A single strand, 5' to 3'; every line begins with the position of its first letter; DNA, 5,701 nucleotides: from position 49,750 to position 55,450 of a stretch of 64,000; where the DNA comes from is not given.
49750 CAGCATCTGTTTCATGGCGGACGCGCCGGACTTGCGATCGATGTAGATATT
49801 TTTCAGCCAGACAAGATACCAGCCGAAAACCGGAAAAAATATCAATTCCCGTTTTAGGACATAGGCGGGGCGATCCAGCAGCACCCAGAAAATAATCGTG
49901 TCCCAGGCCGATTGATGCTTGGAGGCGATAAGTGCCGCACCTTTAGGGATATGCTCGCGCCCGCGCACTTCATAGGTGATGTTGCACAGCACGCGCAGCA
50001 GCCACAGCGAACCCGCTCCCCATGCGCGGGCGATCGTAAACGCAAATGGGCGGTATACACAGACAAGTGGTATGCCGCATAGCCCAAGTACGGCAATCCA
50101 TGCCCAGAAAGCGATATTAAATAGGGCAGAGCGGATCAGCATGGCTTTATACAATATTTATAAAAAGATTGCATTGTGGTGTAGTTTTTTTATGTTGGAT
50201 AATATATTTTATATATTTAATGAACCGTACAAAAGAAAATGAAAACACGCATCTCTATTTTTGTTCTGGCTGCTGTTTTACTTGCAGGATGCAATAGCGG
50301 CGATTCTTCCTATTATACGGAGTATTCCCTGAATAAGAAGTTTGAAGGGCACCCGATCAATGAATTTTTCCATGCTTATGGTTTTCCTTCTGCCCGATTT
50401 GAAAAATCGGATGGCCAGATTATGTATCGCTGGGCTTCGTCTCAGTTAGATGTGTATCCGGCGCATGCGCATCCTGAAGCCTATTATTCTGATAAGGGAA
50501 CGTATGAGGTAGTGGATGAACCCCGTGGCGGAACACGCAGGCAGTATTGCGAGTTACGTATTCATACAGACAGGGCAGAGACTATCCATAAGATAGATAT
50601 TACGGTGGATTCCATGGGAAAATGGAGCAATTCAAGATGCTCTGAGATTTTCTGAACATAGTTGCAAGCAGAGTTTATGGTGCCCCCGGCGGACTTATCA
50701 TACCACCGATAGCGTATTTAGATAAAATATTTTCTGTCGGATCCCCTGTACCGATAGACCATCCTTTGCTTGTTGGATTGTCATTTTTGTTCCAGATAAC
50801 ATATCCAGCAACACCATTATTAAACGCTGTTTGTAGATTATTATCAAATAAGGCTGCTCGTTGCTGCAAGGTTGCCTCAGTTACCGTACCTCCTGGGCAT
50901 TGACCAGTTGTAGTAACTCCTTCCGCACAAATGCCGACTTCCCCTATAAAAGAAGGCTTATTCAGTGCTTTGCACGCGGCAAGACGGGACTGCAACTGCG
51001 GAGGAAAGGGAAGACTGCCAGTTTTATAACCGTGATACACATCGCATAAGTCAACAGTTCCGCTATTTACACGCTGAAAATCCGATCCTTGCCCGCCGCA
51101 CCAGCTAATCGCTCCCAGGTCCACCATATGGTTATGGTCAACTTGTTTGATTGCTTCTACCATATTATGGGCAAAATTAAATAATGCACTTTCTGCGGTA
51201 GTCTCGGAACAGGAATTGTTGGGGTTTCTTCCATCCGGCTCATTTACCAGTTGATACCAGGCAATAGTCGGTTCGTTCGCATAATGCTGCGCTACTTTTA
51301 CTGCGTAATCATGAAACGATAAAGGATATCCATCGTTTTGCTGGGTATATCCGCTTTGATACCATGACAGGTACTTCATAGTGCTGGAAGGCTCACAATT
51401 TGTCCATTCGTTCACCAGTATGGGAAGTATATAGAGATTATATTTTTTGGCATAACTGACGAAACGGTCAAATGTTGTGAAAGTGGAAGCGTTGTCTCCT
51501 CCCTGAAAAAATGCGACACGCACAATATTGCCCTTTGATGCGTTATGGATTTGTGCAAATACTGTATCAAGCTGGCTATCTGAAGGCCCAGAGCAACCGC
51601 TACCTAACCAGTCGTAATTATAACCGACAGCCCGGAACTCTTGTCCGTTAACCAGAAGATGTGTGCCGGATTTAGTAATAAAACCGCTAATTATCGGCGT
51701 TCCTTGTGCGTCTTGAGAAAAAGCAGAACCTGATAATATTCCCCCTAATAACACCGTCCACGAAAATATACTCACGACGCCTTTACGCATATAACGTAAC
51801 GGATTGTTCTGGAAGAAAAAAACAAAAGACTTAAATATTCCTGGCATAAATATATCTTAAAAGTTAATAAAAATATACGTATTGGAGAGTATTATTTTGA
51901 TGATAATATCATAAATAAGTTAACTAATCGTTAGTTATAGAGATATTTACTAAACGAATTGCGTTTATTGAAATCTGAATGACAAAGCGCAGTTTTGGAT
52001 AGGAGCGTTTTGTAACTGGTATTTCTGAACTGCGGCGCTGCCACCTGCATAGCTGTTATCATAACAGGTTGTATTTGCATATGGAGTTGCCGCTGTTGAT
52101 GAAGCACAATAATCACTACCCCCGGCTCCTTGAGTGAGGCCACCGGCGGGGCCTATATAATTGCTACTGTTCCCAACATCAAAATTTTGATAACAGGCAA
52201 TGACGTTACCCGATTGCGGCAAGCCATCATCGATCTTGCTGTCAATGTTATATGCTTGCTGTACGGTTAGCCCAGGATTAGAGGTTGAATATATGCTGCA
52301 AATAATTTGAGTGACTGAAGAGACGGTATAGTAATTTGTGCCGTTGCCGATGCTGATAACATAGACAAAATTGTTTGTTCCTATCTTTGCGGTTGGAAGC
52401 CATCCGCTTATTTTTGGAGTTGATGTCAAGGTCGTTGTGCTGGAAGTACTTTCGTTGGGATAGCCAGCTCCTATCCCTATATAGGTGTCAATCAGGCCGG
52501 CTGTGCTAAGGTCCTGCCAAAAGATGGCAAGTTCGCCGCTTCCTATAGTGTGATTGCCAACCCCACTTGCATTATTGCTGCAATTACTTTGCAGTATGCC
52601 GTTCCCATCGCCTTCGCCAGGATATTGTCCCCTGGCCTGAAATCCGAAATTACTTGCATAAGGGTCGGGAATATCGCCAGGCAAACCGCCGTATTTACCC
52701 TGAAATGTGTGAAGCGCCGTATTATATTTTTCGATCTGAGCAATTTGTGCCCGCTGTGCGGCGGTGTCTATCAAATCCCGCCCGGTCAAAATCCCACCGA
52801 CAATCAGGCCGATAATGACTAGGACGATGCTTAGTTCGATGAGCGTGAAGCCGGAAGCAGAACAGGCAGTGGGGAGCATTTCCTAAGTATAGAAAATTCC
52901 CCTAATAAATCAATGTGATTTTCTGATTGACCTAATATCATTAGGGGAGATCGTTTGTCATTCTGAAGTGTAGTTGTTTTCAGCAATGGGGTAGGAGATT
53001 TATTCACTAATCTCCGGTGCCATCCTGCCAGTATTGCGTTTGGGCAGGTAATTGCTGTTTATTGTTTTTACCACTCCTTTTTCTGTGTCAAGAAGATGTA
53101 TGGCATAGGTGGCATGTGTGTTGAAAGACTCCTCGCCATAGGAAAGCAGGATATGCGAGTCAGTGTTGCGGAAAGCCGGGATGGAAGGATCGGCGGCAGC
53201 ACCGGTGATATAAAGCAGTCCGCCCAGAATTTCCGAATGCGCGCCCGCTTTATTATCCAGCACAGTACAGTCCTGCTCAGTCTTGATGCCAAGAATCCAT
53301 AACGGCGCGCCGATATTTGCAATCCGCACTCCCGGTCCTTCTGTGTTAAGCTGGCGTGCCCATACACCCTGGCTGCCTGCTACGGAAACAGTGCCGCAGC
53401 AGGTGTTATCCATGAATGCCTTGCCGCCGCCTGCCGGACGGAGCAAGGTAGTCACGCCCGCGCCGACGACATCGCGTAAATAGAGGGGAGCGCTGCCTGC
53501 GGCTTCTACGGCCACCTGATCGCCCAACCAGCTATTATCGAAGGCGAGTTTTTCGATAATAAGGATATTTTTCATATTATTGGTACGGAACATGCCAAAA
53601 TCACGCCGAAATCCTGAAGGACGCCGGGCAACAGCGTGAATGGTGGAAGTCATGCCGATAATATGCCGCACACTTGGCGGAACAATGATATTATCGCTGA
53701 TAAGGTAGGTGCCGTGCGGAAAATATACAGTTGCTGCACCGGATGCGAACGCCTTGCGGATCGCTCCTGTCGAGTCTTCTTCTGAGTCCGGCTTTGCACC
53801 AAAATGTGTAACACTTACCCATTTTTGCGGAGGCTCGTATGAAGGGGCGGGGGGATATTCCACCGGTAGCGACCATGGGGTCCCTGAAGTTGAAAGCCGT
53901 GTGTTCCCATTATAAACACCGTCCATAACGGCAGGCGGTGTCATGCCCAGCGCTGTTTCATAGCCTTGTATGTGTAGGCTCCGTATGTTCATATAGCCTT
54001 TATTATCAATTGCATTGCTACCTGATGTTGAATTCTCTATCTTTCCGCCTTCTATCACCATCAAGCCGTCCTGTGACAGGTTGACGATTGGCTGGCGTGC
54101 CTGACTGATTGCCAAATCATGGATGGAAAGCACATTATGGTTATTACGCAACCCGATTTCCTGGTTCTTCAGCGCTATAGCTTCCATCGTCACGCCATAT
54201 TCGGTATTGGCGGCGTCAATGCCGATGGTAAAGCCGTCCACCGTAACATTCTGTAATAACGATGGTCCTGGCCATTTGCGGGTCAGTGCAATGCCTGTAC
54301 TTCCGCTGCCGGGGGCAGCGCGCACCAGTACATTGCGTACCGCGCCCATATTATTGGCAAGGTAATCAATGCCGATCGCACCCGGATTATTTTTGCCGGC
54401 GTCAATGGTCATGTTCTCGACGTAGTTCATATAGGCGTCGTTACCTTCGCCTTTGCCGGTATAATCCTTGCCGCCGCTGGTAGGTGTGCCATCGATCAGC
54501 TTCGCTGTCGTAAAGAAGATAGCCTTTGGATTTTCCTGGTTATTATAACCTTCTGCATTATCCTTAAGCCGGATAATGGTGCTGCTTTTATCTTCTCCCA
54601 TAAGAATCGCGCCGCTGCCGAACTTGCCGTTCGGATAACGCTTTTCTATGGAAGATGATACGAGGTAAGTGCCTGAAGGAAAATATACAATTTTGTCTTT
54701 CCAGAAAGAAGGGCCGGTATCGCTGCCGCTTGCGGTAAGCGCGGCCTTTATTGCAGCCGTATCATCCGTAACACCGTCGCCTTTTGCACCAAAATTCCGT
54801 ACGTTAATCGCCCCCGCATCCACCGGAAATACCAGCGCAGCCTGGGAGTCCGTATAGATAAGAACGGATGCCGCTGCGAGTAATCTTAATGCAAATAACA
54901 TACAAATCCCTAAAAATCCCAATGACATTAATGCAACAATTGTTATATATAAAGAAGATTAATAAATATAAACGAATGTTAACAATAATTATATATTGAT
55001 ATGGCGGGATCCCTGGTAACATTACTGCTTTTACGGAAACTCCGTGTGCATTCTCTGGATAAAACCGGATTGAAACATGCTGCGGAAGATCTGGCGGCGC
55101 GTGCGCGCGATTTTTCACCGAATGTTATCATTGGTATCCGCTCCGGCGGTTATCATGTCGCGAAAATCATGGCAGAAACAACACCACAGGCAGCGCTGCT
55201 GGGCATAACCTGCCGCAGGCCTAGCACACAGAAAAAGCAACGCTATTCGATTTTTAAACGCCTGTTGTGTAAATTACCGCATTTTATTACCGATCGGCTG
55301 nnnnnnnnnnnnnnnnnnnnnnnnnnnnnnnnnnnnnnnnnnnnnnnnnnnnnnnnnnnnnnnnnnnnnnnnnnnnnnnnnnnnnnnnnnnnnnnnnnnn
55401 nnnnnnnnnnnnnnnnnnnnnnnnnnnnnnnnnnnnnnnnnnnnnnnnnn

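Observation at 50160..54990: AT-rich island: secreted GH5-like glycanase + oversized prepilin-like protein + two-lobed beta-helix (GH55-like) protein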

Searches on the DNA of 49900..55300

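Call 81: search_rna_families(source=window, start=49900, end=55300, threshold=evalue, max_evalue=1)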
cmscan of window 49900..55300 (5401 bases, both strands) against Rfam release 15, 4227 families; matches with E-value up to 1: 0.
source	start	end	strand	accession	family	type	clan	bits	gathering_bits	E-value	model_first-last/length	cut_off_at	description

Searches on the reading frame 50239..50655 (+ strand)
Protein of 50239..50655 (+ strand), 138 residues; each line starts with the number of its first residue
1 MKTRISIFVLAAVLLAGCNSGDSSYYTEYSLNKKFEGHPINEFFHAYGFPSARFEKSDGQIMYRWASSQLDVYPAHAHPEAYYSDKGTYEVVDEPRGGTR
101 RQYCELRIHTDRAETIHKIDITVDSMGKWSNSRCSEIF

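Call 3: search_protein_families(library=pfam, proteins=[window:50239-50655:+], max_evalue=0.1)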
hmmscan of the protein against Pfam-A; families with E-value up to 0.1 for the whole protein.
window:50239-50655:+ (138 aa): 0 families

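Call 4: search_protein_families(library=ncbifam, proteins=[window:50239-50655:+], max_evalue=0.1)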
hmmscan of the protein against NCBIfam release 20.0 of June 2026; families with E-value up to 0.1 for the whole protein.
window:50239-50655:+ (138 aa): 1 family
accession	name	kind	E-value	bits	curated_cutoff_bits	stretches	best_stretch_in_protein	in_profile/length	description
NF007319.0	PRK09810.1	equivalog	0.095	12.6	86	0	1-20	2-21/41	lipoprotein antitoxin entericidin A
